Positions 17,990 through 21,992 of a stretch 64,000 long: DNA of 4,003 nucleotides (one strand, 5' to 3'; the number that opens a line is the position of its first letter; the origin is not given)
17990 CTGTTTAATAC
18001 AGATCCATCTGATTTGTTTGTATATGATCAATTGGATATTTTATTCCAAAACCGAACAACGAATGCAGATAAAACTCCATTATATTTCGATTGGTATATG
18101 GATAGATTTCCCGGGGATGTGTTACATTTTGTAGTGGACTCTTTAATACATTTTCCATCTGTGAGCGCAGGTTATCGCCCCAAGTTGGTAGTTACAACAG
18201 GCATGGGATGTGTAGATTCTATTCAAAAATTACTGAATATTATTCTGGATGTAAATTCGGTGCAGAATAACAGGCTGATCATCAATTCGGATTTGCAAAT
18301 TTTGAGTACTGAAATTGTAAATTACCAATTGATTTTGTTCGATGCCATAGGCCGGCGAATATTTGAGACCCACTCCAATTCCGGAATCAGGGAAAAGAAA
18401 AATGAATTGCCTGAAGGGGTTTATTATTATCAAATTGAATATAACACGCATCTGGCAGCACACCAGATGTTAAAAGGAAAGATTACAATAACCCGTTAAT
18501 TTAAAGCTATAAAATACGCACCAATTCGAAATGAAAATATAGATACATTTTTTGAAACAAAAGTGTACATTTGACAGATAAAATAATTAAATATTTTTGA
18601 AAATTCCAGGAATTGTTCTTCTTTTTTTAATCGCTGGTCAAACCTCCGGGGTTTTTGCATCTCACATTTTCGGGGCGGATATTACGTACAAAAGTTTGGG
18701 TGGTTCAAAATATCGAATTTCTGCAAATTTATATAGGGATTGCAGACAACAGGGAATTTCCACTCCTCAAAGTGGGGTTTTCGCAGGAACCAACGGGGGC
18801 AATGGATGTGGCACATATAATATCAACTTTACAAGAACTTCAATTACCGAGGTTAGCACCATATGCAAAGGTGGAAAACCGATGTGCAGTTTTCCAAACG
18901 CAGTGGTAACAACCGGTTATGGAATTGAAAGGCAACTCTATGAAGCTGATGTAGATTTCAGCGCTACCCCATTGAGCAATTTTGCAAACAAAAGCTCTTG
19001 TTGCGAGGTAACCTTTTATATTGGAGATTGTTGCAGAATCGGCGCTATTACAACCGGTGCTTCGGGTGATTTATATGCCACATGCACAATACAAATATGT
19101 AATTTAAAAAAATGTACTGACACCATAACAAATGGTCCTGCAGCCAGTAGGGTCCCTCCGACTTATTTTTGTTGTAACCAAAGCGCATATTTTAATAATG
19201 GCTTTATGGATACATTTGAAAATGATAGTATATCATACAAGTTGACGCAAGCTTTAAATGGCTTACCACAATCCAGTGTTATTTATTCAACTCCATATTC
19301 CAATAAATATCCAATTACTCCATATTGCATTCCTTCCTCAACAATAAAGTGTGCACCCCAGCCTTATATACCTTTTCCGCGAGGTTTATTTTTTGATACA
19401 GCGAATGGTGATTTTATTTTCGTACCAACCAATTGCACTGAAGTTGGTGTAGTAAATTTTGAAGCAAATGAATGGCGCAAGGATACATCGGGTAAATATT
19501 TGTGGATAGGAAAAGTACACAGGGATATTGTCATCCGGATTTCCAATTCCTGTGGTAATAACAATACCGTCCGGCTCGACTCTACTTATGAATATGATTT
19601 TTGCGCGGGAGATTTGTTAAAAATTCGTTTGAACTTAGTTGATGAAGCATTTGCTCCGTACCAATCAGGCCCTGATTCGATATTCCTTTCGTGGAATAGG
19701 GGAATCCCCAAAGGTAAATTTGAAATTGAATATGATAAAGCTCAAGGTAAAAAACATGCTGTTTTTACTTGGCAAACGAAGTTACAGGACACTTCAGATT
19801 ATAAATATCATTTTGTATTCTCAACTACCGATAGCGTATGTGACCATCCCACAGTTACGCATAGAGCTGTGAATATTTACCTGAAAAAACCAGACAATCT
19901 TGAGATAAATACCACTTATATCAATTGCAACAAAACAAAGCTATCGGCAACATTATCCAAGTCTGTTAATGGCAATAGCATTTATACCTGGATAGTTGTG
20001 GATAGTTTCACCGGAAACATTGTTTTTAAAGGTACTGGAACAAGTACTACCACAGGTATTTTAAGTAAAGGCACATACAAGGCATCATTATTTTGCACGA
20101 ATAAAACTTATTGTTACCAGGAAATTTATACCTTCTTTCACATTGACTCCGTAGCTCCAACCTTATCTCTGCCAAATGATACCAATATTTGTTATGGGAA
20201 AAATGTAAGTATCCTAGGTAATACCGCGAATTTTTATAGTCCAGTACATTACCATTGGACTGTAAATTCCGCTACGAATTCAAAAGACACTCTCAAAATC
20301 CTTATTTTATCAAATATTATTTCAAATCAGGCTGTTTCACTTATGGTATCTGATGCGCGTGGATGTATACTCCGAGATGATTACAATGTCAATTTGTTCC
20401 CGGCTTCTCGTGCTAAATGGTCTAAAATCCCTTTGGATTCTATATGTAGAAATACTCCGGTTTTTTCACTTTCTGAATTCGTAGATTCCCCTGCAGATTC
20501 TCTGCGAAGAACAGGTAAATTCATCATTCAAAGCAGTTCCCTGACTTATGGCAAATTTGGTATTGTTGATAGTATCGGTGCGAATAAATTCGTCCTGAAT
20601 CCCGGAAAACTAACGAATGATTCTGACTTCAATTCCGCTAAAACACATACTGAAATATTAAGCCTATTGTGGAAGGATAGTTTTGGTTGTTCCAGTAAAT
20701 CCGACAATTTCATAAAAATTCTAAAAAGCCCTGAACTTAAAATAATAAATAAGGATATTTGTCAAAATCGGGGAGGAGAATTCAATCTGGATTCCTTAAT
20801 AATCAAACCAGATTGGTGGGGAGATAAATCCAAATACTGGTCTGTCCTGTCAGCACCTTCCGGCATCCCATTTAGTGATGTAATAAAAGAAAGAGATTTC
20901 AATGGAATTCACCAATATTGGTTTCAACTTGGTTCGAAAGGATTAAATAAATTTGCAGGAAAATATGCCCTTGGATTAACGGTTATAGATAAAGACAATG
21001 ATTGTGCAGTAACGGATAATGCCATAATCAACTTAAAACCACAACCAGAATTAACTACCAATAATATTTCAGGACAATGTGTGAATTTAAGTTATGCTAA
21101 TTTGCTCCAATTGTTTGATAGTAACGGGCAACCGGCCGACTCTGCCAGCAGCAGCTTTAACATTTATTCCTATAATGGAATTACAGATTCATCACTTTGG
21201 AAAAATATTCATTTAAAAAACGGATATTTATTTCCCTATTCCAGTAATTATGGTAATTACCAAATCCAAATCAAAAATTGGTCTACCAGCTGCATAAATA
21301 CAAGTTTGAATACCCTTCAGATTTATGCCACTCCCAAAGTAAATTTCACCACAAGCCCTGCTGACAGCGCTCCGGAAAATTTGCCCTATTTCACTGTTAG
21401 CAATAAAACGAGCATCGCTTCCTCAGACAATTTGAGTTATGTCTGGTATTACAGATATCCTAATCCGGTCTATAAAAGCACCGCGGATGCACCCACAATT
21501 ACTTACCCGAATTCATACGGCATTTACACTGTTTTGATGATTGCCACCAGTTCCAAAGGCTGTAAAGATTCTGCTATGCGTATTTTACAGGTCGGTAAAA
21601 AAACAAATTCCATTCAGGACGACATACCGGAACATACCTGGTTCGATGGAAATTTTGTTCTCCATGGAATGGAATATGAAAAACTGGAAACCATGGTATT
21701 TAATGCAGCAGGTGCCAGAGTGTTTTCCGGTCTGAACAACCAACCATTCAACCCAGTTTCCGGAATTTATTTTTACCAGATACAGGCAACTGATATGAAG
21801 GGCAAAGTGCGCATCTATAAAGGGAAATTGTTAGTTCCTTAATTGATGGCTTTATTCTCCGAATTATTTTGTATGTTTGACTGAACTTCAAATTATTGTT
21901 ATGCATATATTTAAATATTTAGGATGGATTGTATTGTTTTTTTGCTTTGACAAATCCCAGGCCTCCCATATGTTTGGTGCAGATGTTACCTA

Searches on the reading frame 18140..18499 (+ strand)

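Call 47: search_protein_families(library=pfam, proteins=[window:18140-18499:+], max_evalue=1)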
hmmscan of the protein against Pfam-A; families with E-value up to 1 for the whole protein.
window:18140-18499:+ (119 aa): 1 family
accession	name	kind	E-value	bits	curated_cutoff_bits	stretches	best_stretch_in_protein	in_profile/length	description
PF13585.12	CHU_C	-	1.2e-06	29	27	1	48-113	14-82/86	CHU_C Type IX secretion signal domain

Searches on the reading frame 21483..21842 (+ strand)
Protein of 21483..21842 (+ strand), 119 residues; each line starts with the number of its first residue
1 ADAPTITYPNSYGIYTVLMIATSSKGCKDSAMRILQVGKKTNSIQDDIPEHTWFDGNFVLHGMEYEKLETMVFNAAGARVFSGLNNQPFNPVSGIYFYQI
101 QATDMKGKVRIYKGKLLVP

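Call 47: search_protein_families(library=pfam, proteins=[window:21483-21842:+], max_evalue=1)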
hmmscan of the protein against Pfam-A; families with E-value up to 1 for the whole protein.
window:21483-21842:+ (119 aa): 1 family
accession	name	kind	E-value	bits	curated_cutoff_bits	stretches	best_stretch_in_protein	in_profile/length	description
PF13585.12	CHU_C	-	0.02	15.4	27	1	64-106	25-76/86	CHU_C Type IX secretion signal domain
